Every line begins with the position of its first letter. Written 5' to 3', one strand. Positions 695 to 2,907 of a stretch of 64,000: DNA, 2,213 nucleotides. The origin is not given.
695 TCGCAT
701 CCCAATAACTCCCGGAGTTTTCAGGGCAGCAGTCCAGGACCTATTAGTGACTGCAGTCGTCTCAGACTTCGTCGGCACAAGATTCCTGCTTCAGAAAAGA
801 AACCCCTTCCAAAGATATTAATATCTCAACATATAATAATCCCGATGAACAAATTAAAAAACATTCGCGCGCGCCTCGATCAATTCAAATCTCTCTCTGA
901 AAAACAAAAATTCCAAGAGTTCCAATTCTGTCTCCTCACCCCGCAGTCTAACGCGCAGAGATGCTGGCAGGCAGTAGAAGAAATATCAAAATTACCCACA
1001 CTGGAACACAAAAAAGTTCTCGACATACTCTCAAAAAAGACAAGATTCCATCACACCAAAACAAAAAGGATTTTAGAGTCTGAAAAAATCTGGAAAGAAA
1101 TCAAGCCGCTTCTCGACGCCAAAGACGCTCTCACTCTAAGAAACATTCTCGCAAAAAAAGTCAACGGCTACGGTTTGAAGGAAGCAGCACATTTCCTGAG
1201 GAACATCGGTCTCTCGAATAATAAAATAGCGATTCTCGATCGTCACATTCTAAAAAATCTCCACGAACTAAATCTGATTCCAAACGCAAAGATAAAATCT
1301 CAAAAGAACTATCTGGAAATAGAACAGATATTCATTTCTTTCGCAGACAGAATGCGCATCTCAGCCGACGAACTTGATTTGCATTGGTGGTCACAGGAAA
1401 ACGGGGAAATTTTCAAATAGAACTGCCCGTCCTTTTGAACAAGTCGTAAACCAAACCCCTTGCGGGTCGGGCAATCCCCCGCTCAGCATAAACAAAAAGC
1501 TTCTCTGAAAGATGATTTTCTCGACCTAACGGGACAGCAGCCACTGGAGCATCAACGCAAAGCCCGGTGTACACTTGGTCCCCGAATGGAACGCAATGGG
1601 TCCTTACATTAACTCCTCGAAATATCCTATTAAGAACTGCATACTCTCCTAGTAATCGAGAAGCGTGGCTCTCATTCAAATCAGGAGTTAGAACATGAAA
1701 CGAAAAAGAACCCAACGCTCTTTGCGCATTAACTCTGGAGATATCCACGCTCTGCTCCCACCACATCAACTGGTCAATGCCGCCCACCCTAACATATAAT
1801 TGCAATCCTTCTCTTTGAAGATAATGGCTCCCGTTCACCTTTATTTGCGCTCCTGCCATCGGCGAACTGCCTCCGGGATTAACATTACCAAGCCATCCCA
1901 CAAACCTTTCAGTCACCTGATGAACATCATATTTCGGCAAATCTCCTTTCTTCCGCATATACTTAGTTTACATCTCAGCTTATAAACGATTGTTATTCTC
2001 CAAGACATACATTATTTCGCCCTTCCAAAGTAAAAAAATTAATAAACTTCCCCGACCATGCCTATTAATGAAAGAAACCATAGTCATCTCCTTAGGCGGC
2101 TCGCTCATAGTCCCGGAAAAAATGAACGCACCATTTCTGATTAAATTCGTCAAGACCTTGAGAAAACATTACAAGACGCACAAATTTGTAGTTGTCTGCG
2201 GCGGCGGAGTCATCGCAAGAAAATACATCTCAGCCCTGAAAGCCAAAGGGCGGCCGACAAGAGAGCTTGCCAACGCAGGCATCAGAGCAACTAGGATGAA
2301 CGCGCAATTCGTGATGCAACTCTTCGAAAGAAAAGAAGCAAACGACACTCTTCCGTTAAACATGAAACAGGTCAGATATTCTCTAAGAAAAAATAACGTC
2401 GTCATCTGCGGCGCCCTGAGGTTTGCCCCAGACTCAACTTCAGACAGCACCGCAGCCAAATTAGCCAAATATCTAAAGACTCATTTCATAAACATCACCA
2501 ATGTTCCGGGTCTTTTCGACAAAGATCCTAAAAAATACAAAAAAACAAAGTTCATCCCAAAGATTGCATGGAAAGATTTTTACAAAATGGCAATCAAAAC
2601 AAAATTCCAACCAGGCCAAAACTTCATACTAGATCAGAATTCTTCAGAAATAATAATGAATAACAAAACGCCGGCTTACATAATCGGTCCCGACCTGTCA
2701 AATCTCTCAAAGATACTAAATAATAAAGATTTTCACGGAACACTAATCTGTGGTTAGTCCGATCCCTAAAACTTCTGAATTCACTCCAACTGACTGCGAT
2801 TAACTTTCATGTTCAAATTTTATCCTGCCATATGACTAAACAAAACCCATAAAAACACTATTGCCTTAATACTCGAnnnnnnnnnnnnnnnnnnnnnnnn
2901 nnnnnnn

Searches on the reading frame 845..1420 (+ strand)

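Call 73: search_protein_families(library=pfam, proteins=[window:845-1420:+], max_evalue=0.001)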
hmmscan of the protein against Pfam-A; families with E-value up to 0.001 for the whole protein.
window:845-1420:+ (191 aa): 1 family
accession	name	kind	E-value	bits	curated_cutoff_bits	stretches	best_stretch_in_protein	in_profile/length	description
PF22175.2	Ogg-HhH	-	4.2e-46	157.1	27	1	8-171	2-172/173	8-oxoguanine DNA glycosylase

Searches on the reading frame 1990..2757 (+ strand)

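Call 73: search_protein_families(library=pfam, proteins=[window:1990-2757:+], max_evalue=0.001)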
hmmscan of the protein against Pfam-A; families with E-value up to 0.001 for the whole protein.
window:1990-2757:+ (255 aa): 1 family
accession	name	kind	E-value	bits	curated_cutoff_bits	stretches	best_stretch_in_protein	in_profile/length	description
PF00696.33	AA_kinase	-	2.7e-26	93.2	24.9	1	30-232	2-233/234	Amino acid kinase family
